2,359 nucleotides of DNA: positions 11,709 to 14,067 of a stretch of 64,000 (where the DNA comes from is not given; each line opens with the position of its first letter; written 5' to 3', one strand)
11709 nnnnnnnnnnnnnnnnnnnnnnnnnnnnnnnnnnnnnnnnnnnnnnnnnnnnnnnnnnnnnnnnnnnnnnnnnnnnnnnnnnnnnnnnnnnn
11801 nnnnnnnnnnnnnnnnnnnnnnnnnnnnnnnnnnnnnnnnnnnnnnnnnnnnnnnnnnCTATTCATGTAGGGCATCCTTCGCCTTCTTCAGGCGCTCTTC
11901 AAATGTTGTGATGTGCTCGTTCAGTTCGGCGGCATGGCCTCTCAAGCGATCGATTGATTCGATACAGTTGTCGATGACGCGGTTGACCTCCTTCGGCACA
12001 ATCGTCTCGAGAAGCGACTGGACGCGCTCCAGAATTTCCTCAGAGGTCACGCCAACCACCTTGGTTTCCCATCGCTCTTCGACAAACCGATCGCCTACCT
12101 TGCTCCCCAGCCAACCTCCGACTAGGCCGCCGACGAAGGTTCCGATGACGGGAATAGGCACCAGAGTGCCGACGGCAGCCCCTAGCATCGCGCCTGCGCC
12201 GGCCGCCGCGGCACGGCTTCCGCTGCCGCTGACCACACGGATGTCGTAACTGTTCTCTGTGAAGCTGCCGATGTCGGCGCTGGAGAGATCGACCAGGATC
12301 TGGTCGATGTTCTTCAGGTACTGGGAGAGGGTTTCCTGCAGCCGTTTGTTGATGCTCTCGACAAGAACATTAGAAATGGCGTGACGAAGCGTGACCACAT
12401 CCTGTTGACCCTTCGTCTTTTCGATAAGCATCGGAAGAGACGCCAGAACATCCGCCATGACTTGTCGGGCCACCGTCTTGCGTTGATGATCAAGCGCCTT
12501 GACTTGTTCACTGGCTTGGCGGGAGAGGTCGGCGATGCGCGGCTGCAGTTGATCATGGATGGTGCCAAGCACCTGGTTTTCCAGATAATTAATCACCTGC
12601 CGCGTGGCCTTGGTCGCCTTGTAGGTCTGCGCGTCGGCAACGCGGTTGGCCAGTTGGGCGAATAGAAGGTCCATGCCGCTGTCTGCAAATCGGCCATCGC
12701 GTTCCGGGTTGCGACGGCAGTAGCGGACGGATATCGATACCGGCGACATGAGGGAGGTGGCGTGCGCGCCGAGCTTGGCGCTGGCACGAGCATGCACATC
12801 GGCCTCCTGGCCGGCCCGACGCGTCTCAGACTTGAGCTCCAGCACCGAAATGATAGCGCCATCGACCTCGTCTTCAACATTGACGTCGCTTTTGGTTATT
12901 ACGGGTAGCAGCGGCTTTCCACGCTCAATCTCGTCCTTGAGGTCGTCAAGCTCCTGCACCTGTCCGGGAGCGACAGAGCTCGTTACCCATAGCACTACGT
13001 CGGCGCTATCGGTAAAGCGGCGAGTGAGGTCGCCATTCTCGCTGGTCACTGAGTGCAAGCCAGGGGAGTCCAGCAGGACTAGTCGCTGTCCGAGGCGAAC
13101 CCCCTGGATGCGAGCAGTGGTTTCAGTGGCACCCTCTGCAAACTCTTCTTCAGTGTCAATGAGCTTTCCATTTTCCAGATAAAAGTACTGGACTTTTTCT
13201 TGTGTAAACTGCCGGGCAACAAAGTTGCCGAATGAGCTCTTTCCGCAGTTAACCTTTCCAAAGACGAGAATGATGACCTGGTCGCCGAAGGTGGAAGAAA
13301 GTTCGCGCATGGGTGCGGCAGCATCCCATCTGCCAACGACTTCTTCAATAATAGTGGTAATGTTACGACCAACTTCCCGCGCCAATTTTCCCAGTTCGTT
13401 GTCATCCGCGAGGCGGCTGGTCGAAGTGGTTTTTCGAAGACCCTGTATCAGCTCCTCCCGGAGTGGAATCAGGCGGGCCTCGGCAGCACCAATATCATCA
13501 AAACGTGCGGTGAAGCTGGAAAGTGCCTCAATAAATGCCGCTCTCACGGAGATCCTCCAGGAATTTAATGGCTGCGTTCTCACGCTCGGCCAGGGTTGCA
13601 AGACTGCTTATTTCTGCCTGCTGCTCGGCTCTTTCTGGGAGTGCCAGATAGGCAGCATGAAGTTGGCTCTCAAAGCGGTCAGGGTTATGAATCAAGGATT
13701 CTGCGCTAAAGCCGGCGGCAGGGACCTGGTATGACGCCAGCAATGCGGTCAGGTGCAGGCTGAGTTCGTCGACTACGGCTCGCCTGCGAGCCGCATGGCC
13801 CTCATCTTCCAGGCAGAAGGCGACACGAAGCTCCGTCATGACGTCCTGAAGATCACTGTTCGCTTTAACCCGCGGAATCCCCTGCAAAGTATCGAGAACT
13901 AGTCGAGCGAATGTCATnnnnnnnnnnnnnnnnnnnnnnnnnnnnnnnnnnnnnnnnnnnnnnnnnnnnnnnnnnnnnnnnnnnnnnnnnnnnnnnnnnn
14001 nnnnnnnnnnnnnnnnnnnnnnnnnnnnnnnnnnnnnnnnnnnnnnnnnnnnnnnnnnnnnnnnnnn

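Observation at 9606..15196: Six-gene operon with three dynamin-like GTPases interleaved with small membrane and helical proteins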

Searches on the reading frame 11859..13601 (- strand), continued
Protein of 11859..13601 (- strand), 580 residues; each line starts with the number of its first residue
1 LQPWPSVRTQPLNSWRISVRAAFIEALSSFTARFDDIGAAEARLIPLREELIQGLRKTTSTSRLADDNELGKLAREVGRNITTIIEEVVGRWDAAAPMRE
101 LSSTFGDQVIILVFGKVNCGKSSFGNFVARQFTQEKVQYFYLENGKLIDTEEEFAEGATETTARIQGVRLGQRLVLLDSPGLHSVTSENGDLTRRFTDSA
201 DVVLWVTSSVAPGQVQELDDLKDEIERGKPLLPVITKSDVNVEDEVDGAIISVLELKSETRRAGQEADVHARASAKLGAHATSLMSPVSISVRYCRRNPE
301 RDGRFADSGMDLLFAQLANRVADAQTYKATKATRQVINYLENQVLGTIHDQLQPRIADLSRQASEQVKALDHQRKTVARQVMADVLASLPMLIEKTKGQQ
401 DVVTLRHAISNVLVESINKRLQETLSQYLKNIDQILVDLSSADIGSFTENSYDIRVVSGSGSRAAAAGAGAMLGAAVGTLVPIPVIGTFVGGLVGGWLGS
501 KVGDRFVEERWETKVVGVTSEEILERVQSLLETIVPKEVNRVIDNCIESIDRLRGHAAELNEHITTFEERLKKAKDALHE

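Call 59: fold_search(model_id=the predicted structure, library=pdb)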
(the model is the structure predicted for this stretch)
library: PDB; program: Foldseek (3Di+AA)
matches with E <= 10: 537; with E <= 0.001: 28
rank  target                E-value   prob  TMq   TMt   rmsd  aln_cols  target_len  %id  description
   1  6j72                  8.7e-08  1.00  0.25  0.25  38.4       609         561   14  Crystal structure of IniA from Mycobacterium smegmatis with GTP bound (released 2019-09-11)
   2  6j73_A                3.2e-07  1.00  0.25  0.26  43.0       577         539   13  Crystal structure of IniA from Mycobacterium smegmatis (released 2019-09-11)
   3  4aur                  4.6e-07  1.00  0.24  0.23  22.3       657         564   14  LeoA bacterial dynamin GTPase from ETEC (released 2013-08-28)
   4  5oxf_A                1.6e-06  1.00  0.28  0.23  23.9       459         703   13  An oligomerised bacterial dynamin pair provides a mechanism for the long range sensing and tethering of membranes (released 2018-09-05)
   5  2j68                  2.1e-06  1.00  0.25  0.21  40.2       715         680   14  Bacterial dynamin-like protein BDLP, GDP bound (released 2006-12-04)
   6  5owv_A                3.4e-06  1.00  0.28  0.23  26.4       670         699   11  An oligomerised bacterial dynamin pair provides a mechanism for the long-range sensing and tethering of membranes (released 2018-09-05)
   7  5gnr                  6.2e-06  1.00  0.27  0.36  16.9       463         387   12  the structure of mini-MFN1 K88A in complex with GDP (released 2016-11-23)
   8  5oxf_B                8.4e-06  1.00  0.30  0.29  22.3       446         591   12  An oligomerised bacterial dynamin pair provides a mechanism for the long range sensing and tethering of membranes (released 2018-09-05)
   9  5owv_B                1.1e-05  1.00  0.28  0.27  22.2       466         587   12  An oligomerised bacterial dynamin pair provides a mechanism for the long-range sensing and tethering of membranes (released 2018-09-05)
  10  6jfl_B                1.7e-05  1.00  0.29  0.37  17.6       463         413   14  Nucleotide-free Mitofusin2 (MFN2) (released 2019-11-13)
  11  6jfm_A                2.2e-05  1.00  0.29  0.36  17.6       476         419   12  Mitofusin2 (MFN2)_T111D (released 2019-11-13)
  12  6jfl_C                2.6e-05  1.00  0.27  0.34  18.1       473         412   14  Nucleotide-free Mitofusin2 (MFN2) (released 2019-11-13)
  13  6jfl_D                4.0e-05  1.00  0.27  0.35  17.1       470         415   13  Nucleotide-free Mitofusin2 (MFN2) (released 2019-11-13)
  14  6jfl_A                4.4e-05  1.00  0.28  0.36  17.2       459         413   14  Nucleotide-free Mitofusin2 (MFN2) (released 2019-11-13)
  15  6jfk                  7.7e-05  1.00  0.30  0.37  17.2       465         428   13  GDP bound Mitofusin2 (MFN2) (released 2019-11-13)
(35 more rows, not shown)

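Call 63: search_protein_families(library=pfam, proteins=[L009:5411-5695:+, L009:5010-5414:+, L014:4322-4978:+, L001:4271-5401:+, L001:5500-6627:+, L001:11337-12056:+, L005:11421-11855:+, L026:5460-6770:+], max_evalue=0.01)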
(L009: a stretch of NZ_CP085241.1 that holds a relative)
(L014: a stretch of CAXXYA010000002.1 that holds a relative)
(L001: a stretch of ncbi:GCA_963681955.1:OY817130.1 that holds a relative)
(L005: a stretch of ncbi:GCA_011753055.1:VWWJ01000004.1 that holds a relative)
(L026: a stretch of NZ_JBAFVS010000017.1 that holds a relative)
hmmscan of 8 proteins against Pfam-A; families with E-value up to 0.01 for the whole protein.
L009:5411-5695:+ (94 aa): 1 family
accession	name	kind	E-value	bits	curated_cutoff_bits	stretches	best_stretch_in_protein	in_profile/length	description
PF03692.20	CxxCxxCC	-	1.2e-05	26.4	23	1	4-54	1-70/85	Putative zinc- or iron-chelating domain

L009:5010-5414:+ (134 aa): 1 family
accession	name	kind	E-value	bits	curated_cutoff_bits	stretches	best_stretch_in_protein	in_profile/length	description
PF05099.18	TerB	-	2.8e-07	31.3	24.4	1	57-108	56-110/118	Tellurite resistance protein TerB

L014:4322-4978:+ (218 aa): 1 family
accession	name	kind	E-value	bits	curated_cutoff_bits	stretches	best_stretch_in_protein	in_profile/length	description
PF18735.6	HEPN_RiboL-PSP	-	0.00019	21.8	28.4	1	72-195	41-185/191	RiboL-PSP-HEPN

L001:4271-5401:+ (376 aa): 9 families
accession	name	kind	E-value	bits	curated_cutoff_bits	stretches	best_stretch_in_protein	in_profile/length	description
PF01926.29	MMR_HSR1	-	8.5e-09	36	21.9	1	24-147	2-112/113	50S ribosome-binding GTPase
PF00735.24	Septin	-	2e-06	27.7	26.2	0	23-49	6-32/280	Septin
PF03193.22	RsgA_GTPase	-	4.5e-06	27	30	1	6-51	91-136/174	RsgA GTPase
PF05128.17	DUF697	-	8.5e-06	26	27.7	1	227-334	17-134/162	Domain of unknown function (DUF697)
PF04548.22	AIG1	-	0.00011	22.1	27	1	23-134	2-107/212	AIG1 family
PF00350.29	Dynamin_N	-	0.00083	19.9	27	1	25-57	2-33/168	Dynamin family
PF00005.33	ABC_tran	-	0.0022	19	25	1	23-57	13-51/137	ABC transporter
PF13191.12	AAA_16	-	0.0022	18.9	32.6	1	7-43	11-46/167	AAA ATPase domain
PF13555.12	AAA_29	-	0.005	17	27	0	11-38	11-39/61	P-loop containing region of AAA domain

L001:5500-6627:+ (375 aa): 5 families
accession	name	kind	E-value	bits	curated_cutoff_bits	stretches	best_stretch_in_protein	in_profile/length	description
PF00735.24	Septin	-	2.2e-10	40.7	26.2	1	4-128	3-144/280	Septin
PF01926.29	MMR_HSR1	-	4e-06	27.4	21.9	1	8-134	2-111/113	50S ribosome-binding GTPase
PF04548.22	AIG1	-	0.00031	20.6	27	1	7-67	2-59/212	AIG1 family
PF00910.28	RNA_helicase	-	0.00056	20.8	21.5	1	8-86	1-78/105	RNA helicase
PF03193.22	RsgA_GTPase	-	0.0032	17.7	30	0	8-29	109-130/174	RsgA GTPase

L001:11337-12056:+ (239 aa): 0 families

L005:11421-11855:+ (144 aa): 0 families

L026:5460-6770:+ (436 aa): 2 families
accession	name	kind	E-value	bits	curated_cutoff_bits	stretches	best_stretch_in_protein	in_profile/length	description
PF01926.29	MMR_HSR1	-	1.8e-07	31.7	21.9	1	52-149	2-102/113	50S ribosome-binding GTPase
PF00350.29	Dynamin_N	-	4.3e-06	27.3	27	0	52-77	1-26/168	Dynamin family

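Call 67: search_dna_similar(query=window:11859-13547:-, collection=plasmids, mode=protein, max_evalue=1e-20, max_rows=15)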
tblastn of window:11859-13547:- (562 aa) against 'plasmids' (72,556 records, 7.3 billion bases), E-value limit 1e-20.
Records with a match: 40; places in all: 40; records where one place covers at least 80% of the query: 0.
Best place of each record, by identity: <60% 40.
By first word of the organism name: Klebsiella 23; Burkholderia 4; Acinetobacter 4; Raoultella 4; Citrobacter 2; Caballeronia 1; Diaphorobacter 1; Photobacterium 1.
By predicted mobility (MOB-suite, as given by PLSDB): conjugative 24; non-mobilizable 10; mobilizable 6.
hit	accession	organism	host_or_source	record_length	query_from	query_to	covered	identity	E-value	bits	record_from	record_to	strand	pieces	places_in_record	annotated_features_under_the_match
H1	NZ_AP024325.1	Caballeronia sp. NK8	-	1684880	5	433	76%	38.6%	2e-74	265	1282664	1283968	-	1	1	none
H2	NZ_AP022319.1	Burkholderia sp. THE68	Togo hemipterus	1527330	5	433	76%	38.6%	8e-74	263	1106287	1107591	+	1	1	none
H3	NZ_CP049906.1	Diaphorobacter sp. HDW4B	single bacterial strain,Hydrophilus ...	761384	4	410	72%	39.0%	4e-68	246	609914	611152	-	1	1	dynamin family protein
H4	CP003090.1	Burkholderia sp. YI23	-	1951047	53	426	67%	40.5%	4e-71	255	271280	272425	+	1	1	hypothetical protein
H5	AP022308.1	Burkholderia sp. SFA1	-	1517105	73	417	61%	41.4%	3e-68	247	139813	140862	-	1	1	hypothetical protein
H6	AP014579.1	Burkholderia sp. RPE67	Riptortus pedestris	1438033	73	417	61%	41.1%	4e-68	246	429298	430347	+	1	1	uncharacterized protein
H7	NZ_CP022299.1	Acinetobacter johnsonii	-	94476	63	436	67%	37.2%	2e-58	218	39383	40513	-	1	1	dynamin family protein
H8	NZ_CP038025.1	Acinetobacter radioresistens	bacterial culture,soil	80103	63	411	62%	38.5%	2e-58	218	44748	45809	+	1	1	dynamin family protein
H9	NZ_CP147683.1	Acinetobacter lwoffii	whole organism,Yangzhou Grand Canal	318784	63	411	62%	38.5%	2e-58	218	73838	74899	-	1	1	dynamin family protein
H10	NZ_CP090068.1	Acinetobacter sp. SH20PTE14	pig manure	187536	63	411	62%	38.0%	4e-58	217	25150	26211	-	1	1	dynamin family protein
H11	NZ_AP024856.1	Photobacterium toruni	-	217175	5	391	69%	27.4%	2e-21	107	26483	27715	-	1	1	dynamin family protein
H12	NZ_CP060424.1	Klebsiella pneumoniae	Homo sapiens,blood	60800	3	322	57%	29.1%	2e-23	112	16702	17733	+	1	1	dynamin family protein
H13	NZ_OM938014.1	Klebsiella michiganensis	-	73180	3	322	57%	29.1%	2e-23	112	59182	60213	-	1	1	dynamin family protein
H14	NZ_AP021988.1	Raoultella ornithinolytica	-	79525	3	322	57%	29.1%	2e-23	112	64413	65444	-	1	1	dynamin family protein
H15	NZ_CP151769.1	Klebsiella michiganensis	whole organism,Sink faucet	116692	3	322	57%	29.1%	2e-23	112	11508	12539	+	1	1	dynamin family protein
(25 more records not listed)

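Call 68: search_dna_similar(query=window:11859-13547:-, collection=phages, mode=protein, max_evalue=1e-10, max_rows=10)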
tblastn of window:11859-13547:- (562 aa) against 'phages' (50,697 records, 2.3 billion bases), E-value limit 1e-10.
No match.

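Call 69: get_annotated_region(hit=H7, flank=5000)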
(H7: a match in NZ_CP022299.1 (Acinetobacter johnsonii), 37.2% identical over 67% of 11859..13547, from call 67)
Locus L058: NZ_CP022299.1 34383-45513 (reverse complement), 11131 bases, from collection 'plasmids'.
description: Acinetobacter johnsonii strain IC001 plasmid pIC001A, complete sequence
organism: Acinetobacter johnsonii (NCBI taxid 40214)
taxonomy: Bacteria; Pseudomonadota; Gammaproteobacteria; Moraxellales; Moraxellaceae; Acinetobacter; Acinetobacter johnsonii
host: -; source: -; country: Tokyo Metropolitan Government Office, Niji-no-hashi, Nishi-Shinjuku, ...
typing (MOB-suite, as given by PLSDB): mobilizable; replicon rep_cluster_1259,rep_cluster_639; relaxase MOBP,MOBP,MOBQ
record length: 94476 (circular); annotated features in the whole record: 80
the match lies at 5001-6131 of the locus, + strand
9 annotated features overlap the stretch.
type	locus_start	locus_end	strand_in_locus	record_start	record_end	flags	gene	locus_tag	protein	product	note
CDS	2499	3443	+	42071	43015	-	catA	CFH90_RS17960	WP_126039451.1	catechol 1,2-dioxygenase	GO:0019615 - catechol catabolic process, ortho-cleavage [Evidence IEA]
CDS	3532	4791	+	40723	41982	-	-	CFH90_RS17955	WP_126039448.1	GTPase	-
CDS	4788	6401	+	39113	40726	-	-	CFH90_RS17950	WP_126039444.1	dynamin family protein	-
CDS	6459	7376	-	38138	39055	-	catM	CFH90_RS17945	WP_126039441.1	cis,cis-muconate-binding transcription regulator CatM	-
CDS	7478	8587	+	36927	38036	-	-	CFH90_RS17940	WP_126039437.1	muconate/chloromuconate family cycloisomerase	-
CDS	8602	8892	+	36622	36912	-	catC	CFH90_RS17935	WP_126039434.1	muconolactone Delta-isomerase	GO:0042952 - beta-ketoadipate pathway [Evidence IEA]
CDS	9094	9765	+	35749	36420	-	-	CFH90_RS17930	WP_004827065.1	3-oxoacid CoA-transferase subunit A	-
CDS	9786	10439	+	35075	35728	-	-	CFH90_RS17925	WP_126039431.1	3-oxoacid CoA-transferase subunit B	-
CDS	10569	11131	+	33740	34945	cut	pcaF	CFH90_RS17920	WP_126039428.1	3-oxoadipyl-CoA thiolase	GO:0019619 - 3,4-dihydroxybenzoate catabolic process [Evidence IEA]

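Call 70: get_annotated_region(hit=H12, flank=5000)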
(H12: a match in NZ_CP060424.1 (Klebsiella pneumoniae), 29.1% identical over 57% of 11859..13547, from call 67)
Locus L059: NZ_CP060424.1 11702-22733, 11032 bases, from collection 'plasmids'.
description: Klebsiella pneumoniae strain BA2105 plasmid pIncFIA_HI1, complete sequence
organism: Klebsiella pneumoniae (NCBI taxid 573)
taxonomy: Bacteria; Pseudomonadota; Gammaproteobacteria; Enterobacterales; Enterobacteriaceae; Klebsiella; Klebsiella pneumoniae
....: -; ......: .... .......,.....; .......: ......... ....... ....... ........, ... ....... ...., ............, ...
typing (MOB-suite, as given by PLSDB): mobilizable; replicon IncFIA,rep_cluster_1418; mating-pair formation MPF_T
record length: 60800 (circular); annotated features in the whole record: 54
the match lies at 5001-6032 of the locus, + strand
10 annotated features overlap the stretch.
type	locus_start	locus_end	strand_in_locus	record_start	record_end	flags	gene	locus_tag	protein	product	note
CDS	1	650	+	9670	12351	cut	-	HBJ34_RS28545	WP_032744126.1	TrlF family AAA-like ATPase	-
CDS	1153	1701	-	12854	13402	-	-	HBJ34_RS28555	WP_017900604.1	GNAT family N-acetyltransferase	-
CDS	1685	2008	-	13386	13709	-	-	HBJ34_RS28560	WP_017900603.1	DUF1778 domain-containing protein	-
CDS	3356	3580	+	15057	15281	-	-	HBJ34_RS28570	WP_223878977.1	hypothetical protein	-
CDS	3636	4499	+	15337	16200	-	-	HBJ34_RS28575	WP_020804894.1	GTPase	-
CDS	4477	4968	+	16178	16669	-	-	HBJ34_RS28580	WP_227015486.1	hypothetical protein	-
CDS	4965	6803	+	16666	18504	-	-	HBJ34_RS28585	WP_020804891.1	dynamin family protein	-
CDS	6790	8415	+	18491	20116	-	-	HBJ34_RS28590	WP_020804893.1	GTPase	-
CDS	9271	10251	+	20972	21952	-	-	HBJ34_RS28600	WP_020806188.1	IS5-like element ISKpn26 family transposase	GO:0006313 - DNA transposition [Evidence IEA]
CDS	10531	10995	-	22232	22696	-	-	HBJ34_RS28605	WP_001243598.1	isoprenylcysteine carboxylmethyltransferase family protein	-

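Call 74: search_protein_families(library=padloc, proteins=[L059:3636-4499:+, L059:4965-6803:+, L059:6790-8415:+, L058:3532-4791:+, L058:4788-6401:+, L003:6741-7553:+, L003:8001-9716:+, L003:9709-11247:+], max_evalue=0.001)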
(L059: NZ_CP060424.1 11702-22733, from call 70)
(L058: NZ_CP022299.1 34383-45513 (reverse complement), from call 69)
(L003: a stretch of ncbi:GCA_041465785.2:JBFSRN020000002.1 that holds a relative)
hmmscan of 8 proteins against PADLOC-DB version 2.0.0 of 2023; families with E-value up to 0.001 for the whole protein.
L059:3636-4499:+ (287 aa): 2 families
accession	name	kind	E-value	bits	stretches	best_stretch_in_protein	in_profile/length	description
PDLC03839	LeoA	-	8.3e-24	82.6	1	23-279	48-322/559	-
PDLC03841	LeoBC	-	1.2e-14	52.3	1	33-123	77-171/601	-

L059:4965-6803:+ (612 aa): 3 families
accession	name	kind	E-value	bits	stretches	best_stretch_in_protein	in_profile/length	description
PDLC03841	LeoBC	-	8.6e-20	69.4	2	73-244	47-185/601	-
PDLC03839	LeoA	-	2e-13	48.3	1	165-450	86-378/559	-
PDLC03842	LeoB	-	0.00031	17.8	1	397-604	352-554/568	-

L059:6790-8415:+ (541 aa): 4 families
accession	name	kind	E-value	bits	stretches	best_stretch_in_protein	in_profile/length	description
PDLC03839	LeoA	-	3.2e-40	136.7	1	33-534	46-549/559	-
PDLC03841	LeoBC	-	1.4e-32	111.6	1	46-539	79-580/601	-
PDLC03842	LeoB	-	0.00041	17.3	0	197-538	252-559/568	-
PDLC04140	mad8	-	0.00063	17.3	0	44-199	27-130/314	mads_8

L058:3532-4791:+ (419 aa): 2 families
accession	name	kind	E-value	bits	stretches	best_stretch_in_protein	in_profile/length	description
PDLC03839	LeoA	-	9.2e-12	42.8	1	33-270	53-310/559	-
PDLC03841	LeoBC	-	0.00071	16.8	0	196-275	269-354/601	-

L058:4788-6401:+ (537 aa): 3 families
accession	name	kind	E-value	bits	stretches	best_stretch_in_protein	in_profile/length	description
PDLC03839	LeoA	-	5e-15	53.6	1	90-386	52-323/559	-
PDLC03841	LeoBC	-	2.3e-11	41.5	1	35-220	22-173/601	-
PDLC04140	mad8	-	0.00019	19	1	96-176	20-85/314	mads_8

L003:6741-7553:+ (270 aa): 3 families
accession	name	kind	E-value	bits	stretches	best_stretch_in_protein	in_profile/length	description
PDLC03839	LeoA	-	1e-25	88.9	1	25-262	53-304/559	-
PDLC03841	LeoBC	-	2.6e-12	44.7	1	25-267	73-338/601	-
PDLC04140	mad8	-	0.00021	18.9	1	26-239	24-129/314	mads_8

L003:8001-9716:+ (571 aa): 0 families

L003:9709-11247:+ (512 aa): 3 families
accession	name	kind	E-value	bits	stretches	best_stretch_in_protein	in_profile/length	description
PDLC03839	LeoA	-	6.7e-38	129.1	1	27-510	41-550/559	-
PDLC03841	LeoBC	-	1.4e-24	85.2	1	27-487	59-561/601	-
PDLC03840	LeoA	-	5.6e-10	36.8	2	263-510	329-566/577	-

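Call 85: search_solved_structures(query=A1, max_evalue=0.01)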
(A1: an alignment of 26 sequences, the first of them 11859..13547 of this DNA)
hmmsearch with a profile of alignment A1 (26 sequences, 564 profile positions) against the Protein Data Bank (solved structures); distinct sequences matched with E-value up to 0.01: 1.
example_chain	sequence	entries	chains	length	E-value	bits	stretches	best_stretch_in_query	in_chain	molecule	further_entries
9ki1_g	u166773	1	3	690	0.0018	20.4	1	442-492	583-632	Probable tape measure protein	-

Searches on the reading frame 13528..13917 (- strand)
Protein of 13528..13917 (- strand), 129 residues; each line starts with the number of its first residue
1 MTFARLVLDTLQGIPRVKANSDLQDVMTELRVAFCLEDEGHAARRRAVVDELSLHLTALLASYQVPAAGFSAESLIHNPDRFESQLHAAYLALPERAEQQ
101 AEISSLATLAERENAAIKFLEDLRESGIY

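Call 3: search_protein_families(library=pfam, proteins=[window:13528-13917:-], max_evalue=0.01)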
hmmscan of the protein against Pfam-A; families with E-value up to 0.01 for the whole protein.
window:13528-13917:- (129 aa): 0 families

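Call 4: search_protein_families(library=padloc, proteins=[window:13528-13917:-], max_evalue=0.01)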
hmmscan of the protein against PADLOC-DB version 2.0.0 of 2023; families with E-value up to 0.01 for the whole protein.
window:13528-13917:- (129 aa): 0 families

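Call 5: search_protein_families(library=ncbifam, proteins=[window:13528-13917:-], max_evalue=0.01)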
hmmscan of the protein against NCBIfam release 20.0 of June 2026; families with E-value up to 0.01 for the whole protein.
window:13528-13917:- (129 aa): 0 families

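Call 33: find_homologous_proteins(query=window:13528-13917:-, max_evalue=0.01)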
Query window:13528-13917:- (129 aa): 1 proteins with E <= 0.01 among 65 candidates.
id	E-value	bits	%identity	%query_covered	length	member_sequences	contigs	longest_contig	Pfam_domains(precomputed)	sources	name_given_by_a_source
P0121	2.0e-74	265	100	100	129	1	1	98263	-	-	-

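Call 50: search_protein_representatives(protein=window:13528-13917:-)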
Query: 129 residues. Proteins with E-value up to 0.001 (for the whole library): 3; up to 1e-10: 1; up to 1e-30: 1. The best 3 are listed.
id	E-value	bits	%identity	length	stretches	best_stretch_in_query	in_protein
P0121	6.5e-75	265.2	100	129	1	1-129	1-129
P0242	3.6e-04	37.4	29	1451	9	66-102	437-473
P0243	3.9e-04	37.3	38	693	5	27-60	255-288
